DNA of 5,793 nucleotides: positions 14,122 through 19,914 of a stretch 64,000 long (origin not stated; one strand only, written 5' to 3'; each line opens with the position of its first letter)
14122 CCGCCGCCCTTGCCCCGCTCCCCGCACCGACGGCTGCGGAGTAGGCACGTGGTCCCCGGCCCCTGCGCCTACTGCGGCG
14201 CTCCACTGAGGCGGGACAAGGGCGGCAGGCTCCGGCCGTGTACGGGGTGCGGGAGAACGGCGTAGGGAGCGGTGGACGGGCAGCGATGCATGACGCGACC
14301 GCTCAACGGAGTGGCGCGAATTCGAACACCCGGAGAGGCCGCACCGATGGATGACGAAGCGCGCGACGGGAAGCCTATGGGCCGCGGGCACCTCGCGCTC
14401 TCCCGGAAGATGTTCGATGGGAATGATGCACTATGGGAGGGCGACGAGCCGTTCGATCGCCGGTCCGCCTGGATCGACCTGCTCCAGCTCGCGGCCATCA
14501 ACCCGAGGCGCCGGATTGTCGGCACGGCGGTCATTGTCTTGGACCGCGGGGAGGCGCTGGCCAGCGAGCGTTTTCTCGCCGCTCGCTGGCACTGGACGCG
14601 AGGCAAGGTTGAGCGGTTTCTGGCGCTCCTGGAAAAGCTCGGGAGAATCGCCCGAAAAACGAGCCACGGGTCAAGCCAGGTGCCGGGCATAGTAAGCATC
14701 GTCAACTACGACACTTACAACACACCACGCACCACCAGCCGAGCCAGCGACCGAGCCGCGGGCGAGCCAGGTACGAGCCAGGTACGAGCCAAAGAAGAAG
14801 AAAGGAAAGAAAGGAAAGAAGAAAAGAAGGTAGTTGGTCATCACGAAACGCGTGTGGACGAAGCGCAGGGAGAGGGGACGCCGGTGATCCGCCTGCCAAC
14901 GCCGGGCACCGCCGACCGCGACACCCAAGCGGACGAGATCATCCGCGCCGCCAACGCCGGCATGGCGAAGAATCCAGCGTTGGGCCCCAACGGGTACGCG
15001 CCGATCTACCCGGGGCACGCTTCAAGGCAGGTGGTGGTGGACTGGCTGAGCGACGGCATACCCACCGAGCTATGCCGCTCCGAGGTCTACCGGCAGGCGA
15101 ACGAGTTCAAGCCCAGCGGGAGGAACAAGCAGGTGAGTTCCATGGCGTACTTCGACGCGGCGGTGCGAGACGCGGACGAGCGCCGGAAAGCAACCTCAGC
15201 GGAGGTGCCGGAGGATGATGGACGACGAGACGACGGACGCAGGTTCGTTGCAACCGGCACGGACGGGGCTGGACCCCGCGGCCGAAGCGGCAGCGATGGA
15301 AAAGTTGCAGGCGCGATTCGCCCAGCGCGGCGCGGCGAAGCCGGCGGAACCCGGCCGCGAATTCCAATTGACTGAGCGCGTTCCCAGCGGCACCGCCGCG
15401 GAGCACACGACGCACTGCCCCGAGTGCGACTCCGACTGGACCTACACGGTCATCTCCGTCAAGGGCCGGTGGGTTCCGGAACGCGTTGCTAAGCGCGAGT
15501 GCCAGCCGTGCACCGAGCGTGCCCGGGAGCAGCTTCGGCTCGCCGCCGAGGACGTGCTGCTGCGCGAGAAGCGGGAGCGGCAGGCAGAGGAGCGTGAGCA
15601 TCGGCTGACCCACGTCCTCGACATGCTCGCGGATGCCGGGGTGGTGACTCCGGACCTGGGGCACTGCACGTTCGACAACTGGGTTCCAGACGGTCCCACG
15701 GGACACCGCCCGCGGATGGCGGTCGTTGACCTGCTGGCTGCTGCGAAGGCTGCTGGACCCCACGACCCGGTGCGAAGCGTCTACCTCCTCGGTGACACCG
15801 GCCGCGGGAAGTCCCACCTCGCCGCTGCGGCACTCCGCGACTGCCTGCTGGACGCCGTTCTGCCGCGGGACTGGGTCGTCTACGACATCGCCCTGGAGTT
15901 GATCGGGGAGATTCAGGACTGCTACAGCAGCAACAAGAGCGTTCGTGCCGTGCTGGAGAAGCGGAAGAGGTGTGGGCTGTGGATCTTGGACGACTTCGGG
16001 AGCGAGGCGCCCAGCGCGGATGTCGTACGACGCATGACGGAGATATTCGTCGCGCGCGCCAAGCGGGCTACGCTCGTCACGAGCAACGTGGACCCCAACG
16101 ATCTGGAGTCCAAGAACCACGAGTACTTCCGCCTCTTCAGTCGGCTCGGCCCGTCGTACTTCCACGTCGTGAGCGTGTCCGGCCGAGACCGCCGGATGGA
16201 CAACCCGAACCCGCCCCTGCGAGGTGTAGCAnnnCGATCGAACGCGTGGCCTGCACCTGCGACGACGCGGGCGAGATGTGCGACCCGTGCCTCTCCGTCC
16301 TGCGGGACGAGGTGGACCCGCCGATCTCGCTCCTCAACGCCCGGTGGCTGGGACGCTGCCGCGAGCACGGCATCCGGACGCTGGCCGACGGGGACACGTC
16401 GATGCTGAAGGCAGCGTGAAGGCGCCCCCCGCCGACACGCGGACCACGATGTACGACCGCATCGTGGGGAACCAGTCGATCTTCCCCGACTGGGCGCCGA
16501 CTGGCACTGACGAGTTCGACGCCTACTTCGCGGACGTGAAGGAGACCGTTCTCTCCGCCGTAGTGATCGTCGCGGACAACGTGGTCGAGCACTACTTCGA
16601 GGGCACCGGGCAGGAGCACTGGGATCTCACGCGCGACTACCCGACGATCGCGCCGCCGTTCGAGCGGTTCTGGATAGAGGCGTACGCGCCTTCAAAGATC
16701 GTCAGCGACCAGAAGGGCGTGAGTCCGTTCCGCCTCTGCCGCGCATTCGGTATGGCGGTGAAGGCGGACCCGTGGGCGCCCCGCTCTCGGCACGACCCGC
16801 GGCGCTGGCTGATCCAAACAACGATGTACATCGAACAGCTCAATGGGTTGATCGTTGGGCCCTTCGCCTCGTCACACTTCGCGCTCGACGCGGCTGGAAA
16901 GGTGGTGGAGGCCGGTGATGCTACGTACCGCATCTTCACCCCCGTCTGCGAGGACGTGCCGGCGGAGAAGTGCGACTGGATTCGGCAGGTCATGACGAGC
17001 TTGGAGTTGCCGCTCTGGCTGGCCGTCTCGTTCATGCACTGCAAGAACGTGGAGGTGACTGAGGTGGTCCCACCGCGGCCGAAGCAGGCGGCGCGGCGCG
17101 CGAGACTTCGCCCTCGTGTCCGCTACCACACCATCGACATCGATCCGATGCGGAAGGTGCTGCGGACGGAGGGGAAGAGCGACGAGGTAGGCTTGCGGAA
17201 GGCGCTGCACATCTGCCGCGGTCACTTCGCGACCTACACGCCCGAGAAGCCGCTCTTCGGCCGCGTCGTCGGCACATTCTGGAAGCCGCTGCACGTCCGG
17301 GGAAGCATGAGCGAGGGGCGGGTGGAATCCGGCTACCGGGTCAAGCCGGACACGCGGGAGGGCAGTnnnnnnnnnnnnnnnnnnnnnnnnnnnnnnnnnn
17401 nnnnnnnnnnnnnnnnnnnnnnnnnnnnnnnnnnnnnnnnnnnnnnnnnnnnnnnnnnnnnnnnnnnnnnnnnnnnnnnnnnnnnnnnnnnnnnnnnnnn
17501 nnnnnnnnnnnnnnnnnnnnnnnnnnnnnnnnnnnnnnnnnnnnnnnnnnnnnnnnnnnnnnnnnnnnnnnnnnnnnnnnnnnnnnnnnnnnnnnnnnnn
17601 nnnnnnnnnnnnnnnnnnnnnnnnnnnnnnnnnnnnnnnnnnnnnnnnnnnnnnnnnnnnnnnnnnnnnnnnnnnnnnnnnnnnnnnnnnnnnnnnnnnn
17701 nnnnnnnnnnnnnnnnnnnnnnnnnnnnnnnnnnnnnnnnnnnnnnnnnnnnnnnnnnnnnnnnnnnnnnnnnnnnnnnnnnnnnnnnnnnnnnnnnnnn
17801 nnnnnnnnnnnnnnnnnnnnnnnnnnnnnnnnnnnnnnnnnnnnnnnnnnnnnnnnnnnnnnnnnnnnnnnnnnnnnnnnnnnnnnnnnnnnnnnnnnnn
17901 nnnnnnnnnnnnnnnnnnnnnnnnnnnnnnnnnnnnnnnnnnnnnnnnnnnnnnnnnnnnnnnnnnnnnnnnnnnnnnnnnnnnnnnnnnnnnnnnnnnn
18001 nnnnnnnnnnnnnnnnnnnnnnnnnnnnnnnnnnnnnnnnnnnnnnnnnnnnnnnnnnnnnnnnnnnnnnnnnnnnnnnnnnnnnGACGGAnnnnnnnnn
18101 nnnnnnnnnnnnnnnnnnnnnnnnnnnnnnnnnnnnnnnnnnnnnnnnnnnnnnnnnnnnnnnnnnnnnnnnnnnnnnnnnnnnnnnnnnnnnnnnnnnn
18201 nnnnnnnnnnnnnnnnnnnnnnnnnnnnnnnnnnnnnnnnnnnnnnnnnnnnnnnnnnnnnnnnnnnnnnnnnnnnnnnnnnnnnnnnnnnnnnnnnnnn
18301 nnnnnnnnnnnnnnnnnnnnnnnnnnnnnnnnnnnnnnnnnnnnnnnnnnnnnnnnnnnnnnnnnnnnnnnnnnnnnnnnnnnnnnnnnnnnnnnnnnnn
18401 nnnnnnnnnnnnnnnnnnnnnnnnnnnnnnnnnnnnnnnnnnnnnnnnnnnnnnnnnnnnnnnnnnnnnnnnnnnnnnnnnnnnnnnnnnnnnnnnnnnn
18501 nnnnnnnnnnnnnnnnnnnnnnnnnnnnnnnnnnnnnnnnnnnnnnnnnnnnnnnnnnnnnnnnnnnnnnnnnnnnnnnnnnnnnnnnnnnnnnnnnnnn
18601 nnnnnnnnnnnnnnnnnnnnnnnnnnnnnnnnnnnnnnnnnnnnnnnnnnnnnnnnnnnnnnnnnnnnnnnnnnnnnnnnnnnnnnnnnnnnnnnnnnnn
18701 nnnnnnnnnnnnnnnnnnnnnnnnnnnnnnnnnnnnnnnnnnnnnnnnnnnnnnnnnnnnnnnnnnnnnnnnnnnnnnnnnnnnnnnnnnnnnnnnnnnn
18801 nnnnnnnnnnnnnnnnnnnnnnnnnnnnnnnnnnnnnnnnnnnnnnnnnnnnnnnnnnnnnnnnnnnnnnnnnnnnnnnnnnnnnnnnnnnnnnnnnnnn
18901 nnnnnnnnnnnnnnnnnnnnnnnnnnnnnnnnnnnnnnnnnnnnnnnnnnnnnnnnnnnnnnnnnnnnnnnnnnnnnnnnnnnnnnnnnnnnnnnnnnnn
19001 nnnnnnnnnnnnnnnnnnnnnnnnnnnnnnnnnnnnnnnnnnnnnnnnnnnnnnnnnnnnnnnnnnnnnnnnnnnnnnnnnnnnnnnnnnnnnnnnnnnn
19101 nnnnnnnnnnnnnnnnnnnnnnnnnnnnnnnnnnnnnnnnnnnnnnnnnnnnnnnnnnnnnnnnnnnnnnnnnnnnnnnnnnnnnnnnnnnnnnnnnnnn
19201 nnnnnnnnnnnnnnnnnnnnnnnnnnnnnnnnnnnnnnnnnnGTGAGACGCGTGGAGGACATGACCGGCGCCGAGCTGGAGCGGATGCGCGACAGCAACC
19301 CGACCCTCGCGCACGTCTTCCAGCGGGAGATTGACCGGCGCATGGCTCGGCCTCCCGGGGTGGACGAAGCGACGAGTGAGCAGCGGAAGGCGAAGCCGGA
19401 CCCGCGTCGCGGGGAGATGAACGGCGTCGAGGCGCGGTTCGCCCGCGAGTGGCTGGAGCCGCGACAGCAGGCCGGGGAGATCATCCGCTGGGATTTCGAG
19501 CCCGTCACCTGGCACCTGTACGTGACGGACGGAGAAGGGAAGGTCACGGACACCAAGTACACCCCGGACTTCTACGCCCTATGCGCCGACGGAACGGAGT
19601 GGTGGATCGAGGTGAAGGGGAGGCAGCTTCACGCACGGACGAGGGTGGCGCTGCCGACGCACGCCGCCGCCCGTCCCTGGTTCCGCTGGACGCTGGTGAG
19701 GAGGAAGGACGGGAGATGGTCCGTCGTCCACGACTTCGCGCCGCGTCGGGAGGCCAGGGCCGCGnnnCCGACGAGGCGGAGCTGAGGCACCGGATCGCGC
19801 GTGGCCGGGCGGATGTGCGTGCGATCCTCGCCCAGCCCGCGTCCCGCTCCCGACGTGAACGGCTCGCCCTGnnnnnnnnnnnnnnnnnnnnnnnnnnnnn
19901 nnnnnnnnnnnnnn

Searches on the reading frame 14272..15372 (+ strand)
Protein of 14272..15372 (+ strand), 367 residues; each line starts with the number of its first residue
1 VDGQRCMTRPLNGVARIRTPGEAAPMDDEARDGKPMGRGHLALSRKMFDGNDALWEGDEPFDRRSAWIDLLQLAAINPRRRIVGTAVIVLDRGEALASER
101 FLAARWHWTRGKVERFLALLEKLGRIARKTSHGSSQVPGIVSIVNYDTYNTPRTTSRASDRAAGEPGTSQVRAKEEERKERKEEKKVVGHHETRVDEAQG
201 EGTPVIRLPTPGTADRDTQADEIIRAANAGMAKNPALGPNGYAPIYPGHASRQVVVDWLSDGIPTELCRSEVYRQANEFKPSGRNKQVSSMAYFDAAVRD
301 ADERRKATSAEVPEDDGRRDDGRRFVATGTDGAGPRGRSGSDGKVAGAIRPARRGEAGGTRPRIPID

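Call 103: search_protein_families(library=phrogs, proteins=[window:14272-15372:+], max_evalue=0.001)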
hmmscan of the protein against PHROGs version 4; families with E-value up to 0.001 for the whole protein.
window:14272-15372:+ (367 aa): 4 families
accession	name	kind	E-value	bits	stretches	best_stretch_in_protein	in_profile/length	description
phrog_2514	-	DNA, RNA and nucleotide metabolism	1.1e-12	48.8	1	39-185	4-147/270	DnaD-like helicase loader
phrog_35955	-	unknown function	2.1e-12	48.1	1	57-174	18-134/285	-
phrog_186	-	DNA, RNA and nucleotide metabolism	6.8e-10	40.1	1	39-154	21-116/308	DnaD-like helicase loader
phrog_27581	-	unknown function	2.2e-05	25.3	1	63-180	46-169/216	-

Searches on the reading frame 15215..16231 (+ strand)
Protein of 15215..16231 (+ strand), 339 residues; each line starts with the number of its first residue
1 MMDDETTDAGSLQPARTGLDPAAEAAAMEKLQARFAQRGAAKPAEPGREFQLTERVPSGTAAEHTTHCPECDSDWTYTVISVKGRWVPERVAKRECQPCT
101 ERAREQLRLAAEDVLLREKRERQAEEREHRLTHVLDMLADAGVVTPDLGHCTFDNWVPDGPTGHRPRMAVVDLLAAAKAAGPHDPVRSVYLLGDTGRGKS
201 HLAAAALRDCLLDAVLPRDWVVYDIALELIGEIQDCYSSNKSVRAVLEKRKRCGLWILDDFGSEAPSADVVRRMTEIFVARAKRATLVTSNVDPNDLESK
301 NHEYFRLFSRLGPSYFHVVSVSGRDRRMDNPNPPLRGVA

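Call 18: search_protein_families(library=phrogs, proteins=[window:15215-16231:+], max_evalue=0.001)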
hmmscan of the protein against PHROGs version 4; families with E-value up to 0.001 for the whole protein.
window:15215-16231:+ (339 aa): 2 families
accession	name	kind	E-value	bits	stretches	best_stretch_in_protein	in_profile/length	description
phrog_50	-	DNA, RNA and nucleotide metabolism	1.4e-28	101.3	1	64-329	274-512/570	DnaC-like helicase loader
phrog_3277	-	DNA, RNA and nucleotide metabolism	3.9e-13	50.5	1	188-328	12-154/168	DnaC-like helicase loader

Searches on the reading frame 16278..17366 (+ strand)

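Call 18: search_protein_families(library=phrogs, proteins=[window:16278-17366:+], max_evalue=0.001)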
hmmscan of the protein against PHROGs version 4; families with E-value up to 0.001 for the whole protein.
window:16278-17366:+ (363 aa): 1 family
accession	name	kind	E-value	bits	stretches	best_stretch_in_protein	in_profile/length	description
phrog_20769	-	unknown function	1.7e-34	120.3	2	224-357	181-316/318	-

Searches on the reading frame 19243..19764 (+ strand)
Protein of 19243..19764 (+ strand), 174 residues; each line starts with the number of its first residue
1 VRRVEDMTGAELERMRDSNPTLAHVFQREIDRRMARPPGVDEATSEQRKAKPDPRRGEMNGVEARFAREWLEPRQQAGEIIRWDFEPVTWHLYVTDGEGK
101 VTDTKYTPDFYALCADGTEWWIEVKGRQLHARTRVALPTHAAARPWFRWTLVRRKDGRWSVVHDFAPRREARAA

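Call 103: search_protein_families(library=phrogs, proteins=[window:19243-19764:+], max_evalue=0.001)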
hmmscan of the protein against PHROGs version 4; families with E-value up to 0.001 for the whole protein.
window:19243-19764:+ (174 aa): 1 family
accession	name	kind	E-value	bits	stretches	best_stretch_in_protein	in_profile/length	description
phrog_190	-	DNA, RNA and nucleotide metabolism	2.4e-08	34.7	1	10-165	135-296/338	Holliday junction resolvase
